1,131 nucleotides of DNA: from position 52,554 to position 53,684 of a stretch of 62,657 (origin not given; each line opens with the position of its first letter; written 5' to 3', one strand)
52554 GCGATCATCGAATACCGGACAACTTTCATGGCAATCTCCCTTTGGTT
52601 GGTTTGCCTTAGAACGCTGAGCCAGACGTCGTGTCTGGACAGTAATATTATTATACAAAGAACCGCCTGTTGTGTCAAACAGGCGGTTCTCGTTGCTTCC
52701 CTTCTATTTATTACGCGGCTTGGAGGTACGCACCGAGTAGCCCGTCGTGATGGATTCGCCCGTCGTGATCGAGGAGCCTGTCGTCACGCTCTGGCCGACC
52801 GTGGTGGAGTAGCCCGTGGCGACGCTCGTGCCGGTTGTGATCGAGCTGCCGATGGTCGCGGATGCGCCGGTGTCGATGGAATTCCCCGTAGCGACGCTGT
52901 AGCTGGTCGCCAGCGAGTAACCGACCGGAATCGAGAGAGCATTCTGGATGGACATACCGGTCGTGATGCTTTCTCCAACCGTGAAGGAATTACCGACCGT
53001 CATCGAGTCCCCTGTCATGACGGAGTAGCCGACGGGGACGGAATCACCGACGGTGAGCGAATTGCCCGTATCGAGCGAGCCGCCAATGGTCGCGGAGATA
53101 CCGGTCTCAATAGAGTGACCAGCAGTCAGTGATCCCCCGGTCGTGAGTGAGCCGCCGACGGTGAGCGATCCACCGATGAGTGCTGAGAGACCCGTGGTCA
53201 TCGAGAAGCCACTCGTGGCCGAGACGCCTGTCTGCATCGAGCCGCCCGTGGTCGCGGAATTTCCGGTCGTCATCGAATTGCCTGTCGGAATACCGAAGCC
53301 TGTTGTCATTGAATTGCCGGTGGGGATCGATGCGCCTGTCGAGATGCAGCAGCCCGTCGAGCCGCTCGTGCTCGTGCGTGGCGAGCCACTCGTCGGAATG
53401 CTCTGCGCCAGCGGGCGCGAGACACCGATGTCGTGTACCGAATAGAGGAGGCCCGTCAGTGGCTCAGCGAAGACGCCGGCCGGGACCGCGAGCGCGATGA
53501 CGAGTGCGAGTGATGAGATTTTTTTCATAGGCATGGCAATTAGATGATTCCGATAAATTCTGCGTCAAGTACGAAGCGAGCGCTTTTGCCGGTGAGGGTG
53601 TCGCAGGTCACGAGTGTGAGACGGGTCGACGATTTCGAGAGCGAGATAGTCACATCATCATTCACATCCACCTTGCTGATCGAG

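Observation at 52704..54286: Sortase co-transcribed with a secreted protein built from 34 uninterrupted G-x-S-phi-T-T hexads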

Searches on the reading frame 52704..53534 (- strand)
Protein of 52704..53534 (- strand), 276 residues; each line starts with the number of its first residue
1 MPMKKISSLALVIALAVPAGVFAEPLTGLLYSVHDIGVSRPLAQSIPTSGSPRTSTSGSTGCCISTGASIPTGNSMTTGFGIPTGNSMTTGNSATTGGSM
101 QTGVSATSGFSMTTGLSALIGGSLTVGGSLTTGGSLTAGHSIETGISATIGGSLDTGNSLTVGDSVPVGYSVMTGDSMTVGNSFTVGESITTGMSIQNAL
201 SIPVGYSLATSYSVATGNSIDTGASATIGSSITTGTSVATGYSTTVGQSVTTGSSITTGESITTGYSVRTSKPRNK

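Call 4: search_protein_families(library=pfam, proteins=[window:52704-53534:-], max_evalue=1)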
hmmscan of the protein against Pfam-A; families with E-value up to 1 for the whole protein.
window:52704-53534:- (276 aa): 1 family
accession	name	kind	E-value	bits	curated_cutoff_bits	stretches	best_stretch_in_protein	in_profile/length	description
PF07038.16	Circovir2_Orf4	-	0.03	15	25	1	48-78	20-50/59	Circovirus 2, anti-apoptotic ORF4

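Call 5: find_homologous_proteins(query=window:52704-53534:-, max_evalue=0.001)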
Query window:52704-53534:- (276 aa): 1 proteins with E <= 0.001 among 8000 candidates.
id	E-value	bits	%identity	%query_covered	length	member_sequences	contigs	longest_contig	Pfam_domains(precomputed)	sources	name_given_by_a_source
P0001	1.6e-11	62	44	41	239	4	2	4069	PF27195.1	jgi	-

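Call 6: search_solved_structures(query=window:52704-53534:-, max_evalue=10, show_alignments=3)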
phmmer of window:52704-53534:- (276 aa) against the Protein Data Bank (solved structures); distinct sequences matched with E-value up to 10: 14.
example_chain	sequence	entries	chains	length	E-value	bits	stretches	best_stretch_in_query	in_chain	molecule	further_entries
3r8y_A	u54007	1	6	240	0.031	17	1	101-187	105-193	2,3,4,5-tetrahydropyridine-2,6-dicarboxylate N-acetyltransferase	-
3f1y_A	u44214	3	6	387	0.035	16.8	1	8-97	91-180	Mannosyl-3-phosphoglycerate synthase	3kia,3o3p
9eit_A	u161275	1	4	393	0.095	15.4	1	42-95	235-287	Neuraminidase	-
3sal_A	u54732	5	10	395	0.096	15.4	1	42-95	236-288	Neuraminidase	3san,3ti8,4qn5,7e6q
7bw9_A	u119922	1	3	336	0.25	14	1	139-254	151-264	Serine acetyltransferase 1, putative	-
3tio_A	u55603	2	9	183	0.28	13.8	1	156-205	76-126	Protein YrdA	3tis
8ivz_A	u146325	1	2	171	0.63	12.7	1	86-184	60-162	Talin-1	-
3wme_A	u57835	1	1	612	0.77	12.4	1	9-159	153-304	ATP-binding cassette, sub-family B, member 1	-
7dqv_A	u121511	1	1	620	0.82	12.3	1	9-159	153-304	Probable ATP-dependent transporter ycf16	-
7vr5_A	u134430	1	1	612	0.85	12.3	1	9-150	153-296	Probable ATP-dependent transporter ycf16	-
3eh0_A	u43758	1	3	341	1.7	11.3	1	213-263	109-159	UDP-3-O-[3-hydroxymyristoyl] glucosamine N-acyltransferase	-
6p83_A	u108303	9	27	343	1.8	11.2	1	213-263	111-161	UDP-3-O-(3-hydroxymyristoyl)glucosamine N-acyltransferase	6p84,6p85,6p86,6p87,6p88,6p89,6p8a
4ihg_A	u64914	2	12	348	1.9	11.2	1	213-263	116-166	UDP-3-O-(3-hydroxymyristoyl)glucosamine N-acyltransferase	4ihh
4ihf_A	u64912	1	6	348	4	10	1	213-263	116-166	UDP-3-O-(3-hydroxymyristoyl)glucosamine N-acyltransferase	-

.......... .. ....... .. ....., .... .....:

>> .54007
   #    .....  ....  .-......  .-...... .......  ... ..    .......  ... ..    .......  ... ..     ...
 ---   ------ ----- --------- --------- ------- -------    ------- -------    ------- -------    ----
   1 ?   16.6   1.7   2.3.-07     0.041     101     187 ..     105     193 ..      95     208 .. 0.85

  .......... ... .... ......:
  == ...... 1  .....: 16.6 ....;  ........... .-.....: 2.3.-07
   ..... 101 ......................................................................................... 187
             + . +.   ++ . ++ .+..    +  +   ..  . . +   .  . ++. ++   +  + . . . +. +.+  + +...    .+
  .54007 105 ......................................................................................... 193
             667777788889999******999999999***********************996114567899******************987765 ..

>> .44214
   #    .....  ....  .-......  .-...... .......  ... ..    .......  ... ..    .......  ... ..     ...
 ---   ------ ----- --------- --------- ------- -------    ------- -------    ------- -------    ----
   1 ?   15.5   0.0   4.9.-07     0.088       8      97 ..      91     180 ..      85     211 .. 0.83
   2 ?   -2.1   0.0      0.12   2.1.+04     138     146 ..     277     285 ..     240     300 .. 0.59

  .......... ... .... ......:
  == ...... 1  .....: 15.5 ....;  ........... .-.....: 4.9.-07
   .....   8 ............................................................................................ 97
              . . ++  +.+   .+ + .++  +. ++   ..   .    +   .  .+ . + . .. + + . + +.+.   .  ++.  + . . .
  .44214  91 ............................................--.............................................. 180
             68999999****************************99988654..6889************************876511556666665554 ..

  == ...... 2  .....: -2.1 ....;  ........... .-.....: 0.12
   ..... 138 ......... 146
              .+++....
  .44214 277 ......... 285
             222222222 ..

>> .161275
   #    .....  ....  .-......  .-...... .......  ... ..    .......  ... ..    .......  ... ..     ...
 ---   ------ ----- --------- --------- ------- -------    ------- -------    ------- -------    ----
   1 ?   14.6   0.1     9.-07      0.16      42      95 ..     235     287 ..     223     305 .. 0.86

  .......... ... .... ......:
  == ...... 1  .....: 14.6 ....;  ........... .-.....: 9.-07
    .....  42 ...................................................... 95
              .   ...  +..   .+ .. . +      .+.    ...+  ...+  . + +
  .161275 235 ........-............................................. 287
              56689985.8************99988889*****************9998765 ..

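Call 7: search_protein_families(library=ncbifam, proteins=[window:52704-53534:-], max_evalue=1)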
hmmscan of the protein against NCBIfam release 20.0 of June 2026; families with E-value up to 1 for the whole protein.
window:52704-53534:- (276 aa): 3 families
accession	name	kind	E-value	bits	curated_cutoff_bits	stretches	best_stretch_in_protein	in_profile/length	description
NF033849.1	ser_rich_anae_1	subfamily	1.6e-09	35.8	650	1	44-267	231-509/1163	serine-rich protein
NF007564.0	PRK10191.1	equivalog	0.31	10.5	196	1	192-268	56-133/162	colanic acid biosynthesis acetyltransferase WcaB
TIGR04016.1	WcaB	equivalog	0.77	9.4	194.65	1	168-260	58-138/146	colanic acid biosynthesis acetyltransferase WcaB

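Call 10: find_encoding_contigs(protein=window:52704-53534:-, flank=10000, max_places=6)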
Protein window:52704-53534:- (276 aa): no gene with exactly this product is on record in the collection.

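Call 16: search_protein_representatives(protein=window:52704-53534:-)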
Query: 276 residues. Proteins with E-value up to 0.001 (for the whole library): 150; up to 1e-10: 11; up to 1e-30: 1. The best 150 are listed.
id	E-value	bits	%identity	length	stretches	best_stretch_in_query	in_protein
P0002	1.6e-39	152.2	32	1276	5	65-265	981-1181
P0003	4.5e-17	78.7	34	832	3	84-195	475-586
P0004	6.8e-17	78.1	38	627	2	135-272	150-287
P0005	1.1e-13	67.7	25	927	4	95-236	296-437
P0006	1.2e-13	67.5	25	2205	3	65-266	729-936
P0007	3.2e-13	66.1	29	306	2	124-268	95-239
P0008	3.4e-13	66.0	35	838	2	85-245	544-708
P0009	1.2e-12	64.2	32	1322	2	55-260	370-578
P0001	5.2e-12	62.1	42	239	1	97-206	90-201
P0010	1.7e-11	60.5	38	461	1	108-255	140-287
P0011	2.0e-11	60.2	42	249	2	127-267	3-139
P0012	1.2e-10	57.7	33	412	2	65-266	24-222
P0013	1.5e-10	57.4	29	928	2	56-191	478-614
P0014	1.8e-10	57.1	54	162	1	104-268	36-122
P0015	2.2e-10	56.8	35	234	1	104-253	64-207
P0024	5.2e-09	52.3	31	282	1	113-249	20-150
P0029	6.6e-08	48.7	32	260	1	74-184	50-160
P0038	5.6e-07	45.7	41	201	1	67-167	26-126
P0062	8.6e-06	41.8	43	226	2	6-111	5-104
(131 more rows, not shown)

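Call 20: search_protein_families(library=pfam, proteins=[P0001, P0002, P0003, P0004, P0007, P0012, P0024, P0029, P0038, P0062], max_evalue=0.01)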
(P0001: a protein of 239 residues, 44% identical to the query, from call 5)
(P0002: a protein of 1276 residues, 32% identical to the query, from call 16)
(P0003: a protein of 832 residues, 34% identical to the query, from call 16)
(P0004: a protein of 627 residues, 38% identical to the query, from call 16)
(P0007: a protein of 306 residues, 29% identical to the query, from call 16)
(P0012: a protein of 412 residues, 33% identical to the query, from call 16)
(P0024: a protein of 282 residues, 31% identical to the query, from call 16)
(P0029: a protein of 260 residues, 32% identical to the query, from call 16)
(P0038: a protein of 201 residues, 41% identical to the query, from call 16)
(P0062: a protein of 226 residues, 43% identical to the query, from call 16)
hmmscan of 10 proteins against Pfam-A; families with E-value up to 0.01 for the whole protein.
P0001 (239 aa): 1 family
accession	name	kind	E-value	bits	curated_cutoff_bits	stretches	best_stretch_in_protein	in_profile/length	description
PF20841.2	NtrZ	-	0.00092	19.9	27.7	0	139-180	10-50/78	NtrZ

P0002 (1276 aa): 5 families
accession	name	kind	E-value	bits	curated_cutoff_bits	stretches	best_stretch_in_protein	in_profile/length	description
PF25084.1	LbH_EIF2B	-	4.9e-19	68.7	54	5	1046-1142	10-103/105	EIF2B subunit epsilon LbH domain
PF00132.30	Hexapep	-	1.8e-10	40.5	27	0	734-767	2-35/36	Bacterial transferase hexapeptide (six repeats)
PF20841.2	NtrZ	-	3.4e-06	27.7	27.7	0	846-871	27-52/78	NtrZ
PF25247.1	LbH_GLGC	-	6.5e-05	23.3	27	0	1041-1150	17-124/135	GLGC left-handed parallel beta-helix domain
PF25087.1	GMPPB_C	-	0.00074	19.6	39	0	1064-1157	5-96/110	GMPPB C-terminal domain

P0003 (832 aa): 2 families
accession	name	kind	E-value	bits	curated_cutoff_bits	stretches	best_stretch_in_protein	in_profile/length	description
PF00132.30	Hexapep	-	2.1e-24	84.6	27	5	563-597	2-36/36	Bacterial transferase hexapeptide (six repeats)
PF25084.1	LbH_EIF2B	-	2.8e-17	63.1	54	4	532-631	9-105/105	EIF2B subunit epsilon LbH domain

P0004 (627 aa): 5 families
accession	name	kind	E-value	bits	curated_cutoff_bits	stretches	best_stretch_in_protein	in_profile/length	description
PF25084.1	LbH_EIF2B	-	8.3e-09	35.9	54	1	150-197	9-55/105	EIF2B subunit epsilon LbH domain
PF00561.26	Abhydrolase_1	-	9.2e-05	22.6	25.8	1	480-562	51-129/245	alpha/beta hydrolase fold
PF12697.13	Abhydrolase_6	-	0.00081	20.5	26.3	1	482-576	53-128/217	Alpha/beta hydrolase family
PF11187.14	Mbeg1-like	-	0.002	18.1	21.1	1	461-521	49-106/224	Mbeg1-like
PF00132.30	Hexapep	-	0.0086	16.2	27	0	229-260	2-33/36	Bacterial transferase hexapeptide (six repeats)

P0007 (306 aa): 1 family
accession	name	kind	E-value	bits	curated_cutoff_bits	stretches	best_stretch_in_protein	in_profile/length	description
PF03961.19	FapA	-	0.0021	18.2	31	1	149-254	22-133/272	Flagellar Assembly Protein A beta solenoid domain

P0012 (412 aa): 2 families
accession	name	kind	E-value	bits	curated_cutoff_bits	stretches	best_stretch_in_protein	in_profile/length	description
PF00132.30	Hexapep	-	1.7e-16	59.5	27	5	93-127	1-35/36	Bacterial transferase hexapeptide (six repeats)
PF25084.1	LbH_EIF2B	-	1.4e-09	38.4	54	3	83-169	17-100/105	EIF2B subunit epsilon LbH domain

P0024 (282 aa): 5 families
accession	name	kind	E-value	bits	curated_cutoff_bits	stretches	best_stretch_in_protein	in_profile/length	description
PF00132.30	Hexapep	-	2e-24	84.6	27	7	115-148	2-35/36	Bacterial transferase hexapeptide (six repeats)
PF25084.1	LbH_EIF2B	-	3.9e-12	46.5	54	2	52-140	19-104/105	EIF2B subunit epsilon LbH domain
PF25087.1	GMPPB_C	-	4.2e-10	39.7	39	2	67-169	5-105/110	GMPPB C-terminal domain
PF21711.3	DCTN5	-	5.9e-07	29.8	40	1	110-162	86-137/182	Dynactin subunit 5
PF14602.12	Hexapep_2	-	8e-05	22.7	27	0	26-53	3-28/34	Hexapeptide repeat of succinyl-transferase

P0029 (260 aa): 0 families

P0038 (201 aa): 0 families

P0062 (226 aa): 0 families

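Call 26: find_homologous_proteins(query=A1, max_evalue=0.001)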
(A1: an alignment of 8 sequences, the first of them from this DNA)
Query A1 (8 sequences) (276 aa, profile of the alignment): 2 proteins with E <= 0.001 among 8000 candidates.
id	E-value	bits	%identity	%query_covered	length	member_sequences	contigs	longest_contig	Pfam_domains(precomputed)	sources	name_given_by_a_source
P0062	9.7e-43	164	38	48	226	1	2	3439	-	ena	-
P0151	9.7e-12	63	38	24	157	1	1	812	-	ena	-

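Call 28: find_encoding_contigs(protein=P0062, flank=5000)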
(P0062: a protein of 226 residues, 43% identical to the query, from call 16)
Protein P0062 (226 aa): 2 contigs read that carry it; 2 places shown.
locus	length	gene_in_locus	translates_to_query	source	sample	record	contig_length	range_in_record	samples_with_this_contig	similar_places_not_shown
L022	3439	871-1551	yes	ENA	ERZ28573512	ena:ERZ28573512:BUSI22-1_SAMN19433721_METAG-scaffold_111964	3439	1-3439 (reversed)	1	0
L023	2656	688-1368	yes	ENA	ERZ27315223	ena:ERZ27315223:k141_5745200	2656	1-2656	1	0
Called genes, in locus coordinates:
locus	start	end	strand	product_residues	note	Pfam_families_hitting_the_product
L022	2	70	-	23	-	?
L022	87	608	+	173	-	-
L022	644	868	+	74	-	PF04203:Sortase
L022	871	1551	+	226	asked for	-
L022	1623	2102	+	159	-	-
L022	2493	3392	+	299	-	-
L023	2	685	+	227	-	?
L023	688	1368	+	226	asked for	-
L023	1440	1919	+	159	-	-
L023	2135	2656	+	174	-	?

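Call 29: find_encoding_contigs(protein=P0151, flank=5000)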
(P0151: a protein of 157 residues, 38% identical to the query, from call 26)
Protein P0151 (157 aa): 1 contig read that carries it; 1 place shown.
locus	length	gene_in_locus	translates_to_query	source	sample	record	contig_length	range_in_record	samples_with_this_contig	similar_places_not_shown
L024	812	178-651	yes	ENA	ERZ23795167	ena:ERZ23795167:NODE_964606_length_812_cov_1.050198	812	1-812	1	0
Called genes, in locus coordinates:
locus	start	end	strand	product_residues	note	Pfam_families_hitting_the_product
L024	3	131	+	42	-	?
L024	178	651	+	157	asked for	-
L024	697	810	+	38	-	?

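Call 31: predict_structure(protein=window:52707-53534:-)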
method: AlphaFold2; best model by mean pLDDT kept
length: 276 residues; sequences in the alignment: 1
mean_pLDDT: 33.8   pTM: 0.19
mean pLDDT of the five models: 33.8, 33.5, 31.5, 30.0, 28.7
residues with pLDDT >= 90: 0; 70-90: 0; 50-70: 11; < 50: 265
segments of 3 or more residues with pLDDT < 50: 1-4, 9-14, 16-19, 29-40, 42-276
pLDDT, mean of each block of 10 residues (from residue 1): 46 48 50 43 38 37 32 30 30 31 29 33 33 32 31 30 29 28 27 26 25 27 31 33 34 37 39 41
secondary structure, 60 per line:
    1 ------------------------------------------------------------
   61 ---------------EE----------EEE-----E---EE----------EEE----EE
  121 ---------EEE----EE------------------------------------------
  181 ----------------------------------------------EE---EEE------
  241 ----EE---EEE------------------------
elements in order: E88-90 E112-114 E130-132 E232-234 E250-252

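Call 34: search_solved_structures(query=A1, max_evalue=10, show_alignments=2)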
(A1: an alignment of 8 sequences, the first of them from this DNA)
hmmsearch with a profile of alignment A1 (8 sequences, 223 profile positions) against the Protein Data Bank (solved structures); distinct sequences matched with E-value up to 10: 7.
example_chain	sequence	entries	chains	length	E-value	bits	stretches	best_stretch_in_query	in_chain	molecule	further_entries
8ekm_A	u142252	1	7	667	0.077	15.3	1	110-220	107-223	ADP-ribosyltransferase binding component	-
8dcm_C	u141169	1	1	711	0.077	15.3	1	110-220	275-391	ADP-ribosylating binary toxin binding subunit CdtB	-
6uwi_A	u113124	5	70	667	0.078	15.3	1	110-220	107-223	ADP-ribosyltransferase binding component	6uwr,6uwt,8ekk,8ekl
7vnj_A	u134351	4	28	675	0.08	15.3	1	110-220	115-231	ADP-ribosylating binary toxin binding subunit CdtB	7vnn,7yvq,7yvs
6okr_A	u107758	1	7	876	0.089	15.1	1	110-220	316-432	ADP-ribosyltransferase binding component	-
6o2m_A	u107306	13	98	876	0.089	15.1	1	110-220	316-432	ADP-ribosyltransferase binding component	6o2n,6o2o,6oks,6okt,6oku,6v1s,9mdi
9bbf_A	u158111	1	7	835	0.1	14.9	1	110-220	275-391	ADP-ribosyltransferase binding component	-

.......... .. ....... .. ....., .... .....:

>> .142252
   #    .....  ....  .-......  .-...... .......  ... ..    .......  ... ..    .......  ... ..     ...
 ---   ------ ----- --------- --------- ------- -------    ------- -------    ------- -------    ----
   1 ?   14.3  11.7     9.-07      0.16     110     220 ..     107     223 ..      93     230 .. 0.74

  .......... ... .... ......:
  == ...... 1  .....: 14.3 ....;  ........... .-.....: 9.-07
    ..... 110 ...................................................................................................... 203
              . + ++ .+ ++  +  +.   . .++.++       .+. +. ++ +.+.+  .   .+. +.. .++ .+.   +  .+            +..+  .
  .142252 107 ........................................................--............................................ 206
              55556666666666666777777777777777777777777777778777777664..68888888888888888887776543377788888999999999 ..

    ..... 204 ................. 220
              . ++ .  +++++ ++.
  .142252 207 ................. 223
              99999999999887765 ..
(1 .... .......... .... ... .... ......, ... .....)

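Call 47: predict_structure(alignment_id=A2)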
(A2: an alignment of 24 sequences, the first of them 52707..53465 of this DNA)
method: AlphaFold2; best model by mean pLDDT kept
length: 253 residues; sequences in the alignment: 24
mean_pLDDT: 55.9   pTM: 0.42
mean pLDDT of the five models: 55.9, 51.6, 51.2, 50.9, 45.5
residues with pLDDT >= 90: 0; 70-90: 18; 50-70: 147; < 50: 88
segments of 3 or more residues with pLDDT < 50: 1-67, 236-247, 249-253
pLDDT, mean of each block of 10 residues (from residue 1): 42 45 44 41 41 41 46 53 56 63 71 70 66 66 60 65 61 62 66 66 65 60 58 51 45 42
secondary structure, 60 per line:
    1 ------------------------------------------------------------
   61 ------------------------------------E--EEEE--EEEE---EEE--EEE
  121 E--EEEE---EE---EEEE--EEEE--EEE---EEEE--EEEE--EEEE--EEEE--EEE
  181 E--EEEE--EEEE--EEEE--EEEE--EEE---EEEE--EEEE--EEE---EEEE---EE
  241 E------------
elements in order: E100-103 E106-109 E113-115 E118-121 E124-127 E136-139 E142-145 E148-150 E154-157 E160-163 E166-169 E172-175 E178-181 E184-187 E190-193 E196-199 E202-205 E208-210 E214-217 E220-223 E226-228 E232-235 E239-241
